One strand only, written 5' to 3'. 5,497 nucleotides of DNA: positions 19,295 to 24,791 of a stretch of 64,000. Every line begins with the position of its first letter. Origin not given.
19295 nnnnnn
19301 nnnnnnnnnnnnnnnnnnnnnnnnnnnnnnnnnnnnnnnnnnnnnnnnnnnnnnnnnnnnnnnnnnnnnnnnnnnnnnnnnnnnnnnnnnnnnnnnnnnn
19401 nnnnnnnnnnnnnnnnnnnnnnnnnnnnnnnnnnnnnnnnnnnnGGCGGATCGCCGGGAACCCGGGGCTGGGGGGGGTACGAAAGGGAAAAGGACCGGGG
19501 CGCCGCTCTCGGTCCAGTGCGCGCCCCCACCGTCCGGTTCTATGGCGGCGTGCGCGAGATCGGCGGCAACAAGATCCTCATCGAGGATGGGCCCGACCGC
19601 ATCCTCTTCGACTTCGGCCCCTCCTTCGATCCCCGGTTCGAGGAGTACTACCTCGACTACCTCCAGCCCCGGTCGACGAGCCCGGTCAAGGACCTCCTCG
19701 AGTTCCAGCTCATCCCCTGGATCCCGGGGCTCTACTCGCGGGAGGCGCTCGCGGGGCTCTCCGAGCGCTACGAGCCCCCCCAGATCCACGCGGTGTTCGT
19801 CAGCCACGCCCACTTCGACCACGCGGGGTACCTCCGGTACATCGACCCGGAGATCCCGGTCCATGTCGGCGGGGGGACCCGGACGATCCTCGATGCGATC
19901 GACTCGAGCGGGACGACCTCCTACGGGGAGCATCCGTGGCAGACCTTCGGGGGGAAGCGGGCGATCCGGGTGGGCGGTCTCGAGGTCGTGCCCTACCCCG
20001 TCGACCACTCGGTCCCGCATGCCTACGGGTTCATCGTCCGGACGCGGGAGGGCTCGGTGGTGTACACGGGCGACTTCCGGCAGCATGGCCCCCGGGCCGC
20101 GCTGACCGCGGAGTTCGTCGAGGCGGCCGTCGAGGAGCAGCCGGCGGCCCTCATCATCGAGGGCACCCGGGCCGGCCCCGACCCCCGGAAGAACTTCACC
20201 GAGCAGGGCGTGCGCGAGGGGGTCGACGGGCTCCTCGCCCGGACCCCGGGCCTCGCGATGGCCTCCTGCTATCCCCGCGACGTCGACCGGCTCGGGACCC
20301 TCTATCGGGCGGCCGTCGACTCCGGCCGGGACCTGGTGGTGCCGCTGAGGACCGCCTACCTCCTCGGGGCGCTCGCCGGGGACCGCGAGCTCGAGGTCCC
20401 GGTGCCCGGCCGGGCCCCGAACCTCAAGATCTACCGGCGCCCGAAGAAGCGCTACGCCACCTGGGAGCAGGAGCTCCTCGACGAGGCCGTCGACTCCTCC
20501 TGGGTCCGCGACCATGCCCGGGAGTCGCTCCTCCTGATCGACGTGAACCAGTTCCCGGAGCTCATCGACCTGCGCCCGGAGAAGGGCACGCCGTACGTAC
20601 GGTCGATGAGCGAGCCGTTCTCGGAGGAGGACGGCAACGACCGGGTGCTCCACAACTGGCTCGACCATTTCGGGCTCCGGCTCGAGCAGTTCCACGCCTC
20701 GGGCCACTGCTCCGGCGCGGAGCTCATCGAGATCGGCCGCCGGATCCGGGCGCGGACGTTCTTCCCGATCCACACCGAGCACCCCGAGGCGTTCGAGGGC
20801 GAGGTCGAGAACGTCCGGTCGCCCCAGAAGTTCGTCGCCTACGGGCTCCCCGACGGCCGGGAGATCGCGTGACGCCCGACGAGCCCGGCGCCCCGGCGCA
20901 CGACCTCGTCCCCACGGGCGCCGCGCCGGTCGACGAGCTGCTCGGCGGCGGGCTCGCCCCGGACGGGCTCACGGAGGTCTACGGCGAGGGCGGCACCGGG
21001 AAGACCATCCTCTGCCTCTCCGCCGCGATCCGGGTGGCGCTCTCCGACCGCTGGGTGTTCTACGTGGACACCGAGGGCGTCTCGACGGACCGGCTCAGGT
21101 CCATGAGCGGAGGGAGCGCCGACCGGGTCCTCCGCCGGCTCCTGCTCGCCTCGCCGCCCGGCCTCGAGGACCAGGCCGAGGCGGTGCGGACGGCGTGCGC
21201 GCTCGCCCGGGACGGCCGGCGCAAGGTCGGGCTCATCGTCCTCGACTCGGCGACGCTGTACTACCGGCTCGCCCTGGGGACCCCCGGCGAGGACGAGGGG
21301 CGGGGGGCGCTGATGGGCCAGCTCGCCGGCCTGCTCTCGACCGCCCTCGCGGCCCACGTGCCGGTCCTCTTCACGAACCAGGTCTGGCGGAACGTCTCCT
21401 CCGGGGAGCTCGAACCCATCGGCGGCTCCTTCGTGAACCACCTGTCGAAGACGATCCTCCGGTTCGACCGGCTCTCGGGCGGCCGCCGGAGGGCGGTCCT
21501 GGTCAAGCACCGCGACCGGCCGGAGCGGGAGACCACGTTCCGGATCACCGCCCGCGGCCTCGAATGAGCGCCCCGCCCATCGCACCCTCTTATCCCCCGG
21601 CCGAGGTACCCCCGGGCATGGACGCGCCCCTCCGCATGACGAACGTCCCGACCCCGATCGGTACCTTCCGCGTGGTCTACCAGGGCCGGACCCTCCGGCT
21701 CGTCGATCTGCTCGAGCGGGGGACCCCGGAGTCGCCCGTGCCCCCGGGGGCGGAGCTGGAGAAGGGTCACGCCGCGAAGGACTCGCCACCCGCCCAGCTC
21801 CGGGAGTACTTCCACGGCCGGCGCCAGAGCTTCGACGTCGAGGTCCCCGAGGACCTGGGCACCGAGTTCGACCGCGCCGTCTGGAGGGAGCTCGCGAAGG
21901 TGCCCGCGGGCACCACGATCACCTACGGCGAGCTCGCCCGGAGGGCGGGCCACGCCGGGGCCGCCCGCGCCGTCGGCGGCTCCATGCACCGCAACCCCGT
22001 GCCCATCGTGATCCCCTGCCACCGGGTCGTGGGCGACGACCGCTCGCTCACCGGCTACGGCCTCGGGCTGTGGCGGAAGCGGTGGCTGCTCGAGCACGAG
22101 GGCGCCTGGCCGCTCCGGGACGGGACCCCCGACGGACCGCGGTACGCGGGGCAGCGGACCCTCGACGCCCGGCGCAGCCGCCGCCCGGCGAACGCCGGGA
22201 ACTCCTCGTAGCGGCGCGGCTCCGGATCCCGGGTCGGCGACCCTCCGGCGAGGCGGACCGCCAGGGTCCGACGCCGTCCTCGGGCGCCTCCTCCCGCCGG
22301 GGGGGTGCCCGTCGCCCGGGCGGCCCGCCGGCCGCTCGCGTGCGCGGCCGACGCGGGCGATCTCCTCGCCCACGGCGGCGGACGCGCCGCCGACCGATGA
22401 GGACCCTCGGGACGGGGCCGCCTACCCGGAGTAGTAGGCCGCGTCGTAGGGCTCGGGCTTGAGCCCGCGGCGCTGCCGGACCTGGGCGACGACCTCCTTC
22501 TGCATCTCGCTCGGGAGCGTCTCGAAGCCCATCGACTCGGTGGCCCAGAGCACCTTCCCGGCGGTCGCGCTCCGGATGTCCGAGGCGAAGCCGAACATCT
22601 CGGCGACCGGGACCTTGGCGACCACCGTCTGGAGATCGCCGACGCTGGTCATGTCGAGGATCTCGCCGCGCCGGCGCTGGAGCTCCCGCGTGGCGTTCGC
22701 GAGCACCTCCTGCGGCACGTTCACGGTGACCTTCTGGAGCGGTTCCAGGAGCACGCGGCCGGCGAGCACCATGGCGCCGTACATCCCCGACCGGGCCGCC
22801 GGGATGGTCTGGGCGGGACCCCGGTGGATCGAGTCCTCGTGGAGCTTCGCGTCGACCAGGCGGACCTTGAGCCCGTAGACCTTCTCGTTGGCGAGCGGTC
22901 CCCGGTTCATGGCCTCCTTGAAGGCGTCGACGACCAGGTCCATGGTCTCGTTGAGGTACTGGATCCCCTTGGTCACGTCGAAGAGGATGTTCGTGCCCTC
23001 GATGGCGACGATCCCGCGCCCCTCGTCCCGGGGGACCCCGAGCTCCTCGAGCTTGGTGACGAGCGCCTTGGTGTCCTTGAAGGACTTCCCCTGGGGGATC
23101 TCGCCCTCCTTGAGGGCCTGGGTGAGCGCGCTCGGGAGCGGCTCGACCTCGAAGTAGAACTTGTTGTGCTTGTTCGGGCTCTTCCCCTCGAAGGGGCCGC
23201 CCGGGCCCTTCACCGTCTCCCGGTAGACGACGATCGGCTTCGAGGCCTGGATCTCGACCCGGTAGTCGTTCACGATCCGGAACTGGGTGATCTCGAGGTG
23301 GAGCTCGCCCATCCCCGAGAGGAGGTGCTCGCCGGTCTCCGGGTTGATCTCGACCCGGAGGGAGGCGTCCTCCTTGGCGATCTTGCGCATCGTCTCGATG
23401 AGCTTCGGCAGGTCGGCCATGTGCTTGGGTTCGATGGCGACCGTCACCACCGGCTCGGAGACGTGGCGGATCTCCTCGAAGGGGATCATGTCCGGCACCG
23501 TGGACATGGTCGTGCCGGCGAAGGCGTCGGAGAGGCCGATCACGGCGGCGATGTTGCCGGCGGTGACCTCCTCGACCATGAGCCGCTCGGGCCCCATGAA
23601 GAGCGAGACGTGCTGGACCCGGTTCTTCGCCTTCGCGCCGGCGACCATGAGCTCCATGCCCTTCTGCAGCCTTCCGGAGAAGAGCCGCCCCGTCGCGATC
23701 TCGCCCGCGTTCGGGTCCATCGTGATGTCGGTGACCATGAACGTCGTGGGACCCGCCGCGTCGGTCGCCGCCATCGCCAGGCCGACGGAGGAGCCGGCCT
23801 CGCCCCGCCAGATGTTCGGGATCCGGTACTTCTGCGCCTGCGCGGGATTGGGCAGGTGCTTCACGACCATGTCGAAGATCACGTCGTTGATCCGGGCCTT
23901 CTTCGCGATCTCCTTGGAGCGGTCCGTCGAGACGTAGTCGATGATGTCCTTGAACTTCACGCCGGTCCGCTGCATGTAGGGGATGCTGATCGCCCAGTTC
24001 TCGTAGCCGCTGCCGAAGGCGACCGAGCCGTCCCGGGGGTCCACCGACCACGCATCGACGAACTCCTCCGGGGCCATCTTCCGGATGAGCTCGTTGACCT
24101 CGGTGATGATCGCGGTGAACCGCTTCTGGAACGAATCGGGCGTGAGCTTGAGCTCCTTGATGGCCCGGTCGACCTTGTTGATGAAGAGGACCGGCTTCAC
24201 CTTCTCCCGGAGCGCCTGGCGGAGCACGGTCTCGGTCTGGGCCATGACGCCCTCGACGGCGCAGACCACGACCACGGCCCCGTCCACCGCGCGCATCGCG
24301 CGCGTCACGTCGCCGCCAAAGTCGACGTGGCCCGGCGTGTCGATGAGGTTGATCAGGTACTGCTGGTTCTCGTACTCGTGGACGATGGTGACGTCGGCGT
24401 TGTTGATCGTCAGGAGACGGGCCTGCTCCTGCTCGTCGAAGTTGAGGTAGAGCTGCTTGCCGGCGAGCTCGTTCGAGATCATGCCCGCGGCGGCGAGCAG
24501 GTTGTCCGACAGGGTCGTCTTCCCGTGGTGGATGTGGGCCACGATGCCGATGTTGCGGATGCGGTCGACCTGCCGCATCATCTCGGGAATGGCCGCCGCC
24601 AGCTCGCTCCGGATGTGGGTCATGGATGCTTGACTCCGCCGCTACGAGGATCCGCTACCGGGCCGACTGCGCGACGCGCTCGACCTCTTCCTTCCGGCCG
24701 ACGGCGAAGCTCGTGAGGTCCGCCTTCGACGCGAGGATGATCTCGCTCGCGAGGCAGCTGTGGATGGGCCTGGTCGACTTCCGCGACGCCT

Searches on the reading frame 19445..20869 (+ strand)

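Call 12: search_protein_families(library=pfam, proteins=[window:19445-20869:+], max_evalue=0.001)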
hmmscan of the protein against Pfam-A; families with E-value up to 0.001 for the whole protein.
window:19445-20869:+ (475 aa): 3 families
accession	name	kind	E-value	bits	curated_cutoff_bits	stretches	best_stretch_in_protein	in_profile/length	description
PF12706.13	Lactamase_B_2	-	7.8e-13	48.9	27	1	107-217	24-149/200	Beta-lactamase superfamily domain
PF00753.33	Lactamase_B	-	7.4e-10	39.5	22.7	1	104-218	34-157/196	Metallo-beta-lactamase superfamily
PF07521.17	RMMBL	-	3.7e-05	24.1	21.6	1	412-448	7-44/63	Zn-dependent metallo-hydrolase RNA specificity domain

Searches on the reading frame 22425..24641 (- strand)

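Call 12: search_protein_families(library=pfam, proteins=[window:22425-24641:-], max_evalue=0.001)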
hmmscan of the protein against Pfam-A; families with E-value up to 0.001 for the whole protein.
window:22425-24641:- (739 aa): 6 families
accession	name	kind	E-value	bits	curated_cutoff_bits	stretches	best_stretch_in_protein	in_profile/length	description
PF00009.33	GTP_EFTU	-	5.7e-52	176.5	26.5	1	27-264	2-187/188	Elongation factor Tu GTP binding domain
PF03764.24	EFG_IV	-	1e-24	87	24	1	522-627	11-120/121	Elongation factor G, domain IV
PF14492.12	EFG_III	-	4.5e-24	84.7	27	1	394-467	1-74/75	Elongation Factor G, domain III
PF00679.30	EFG_C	-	1.5e-23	83.1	27.9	1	630-716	1-88/89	Elongation factor G C-terminus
PF03144.31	GTP_EFTU_D2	-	3.9e-14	53.3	30.3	1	313-379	1-72/73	Elongation factor Tu domain 2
PF22042.2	EF-G_D2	-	7e-13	48.9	27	1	301-380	4-82/84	Elongation factor G domain 2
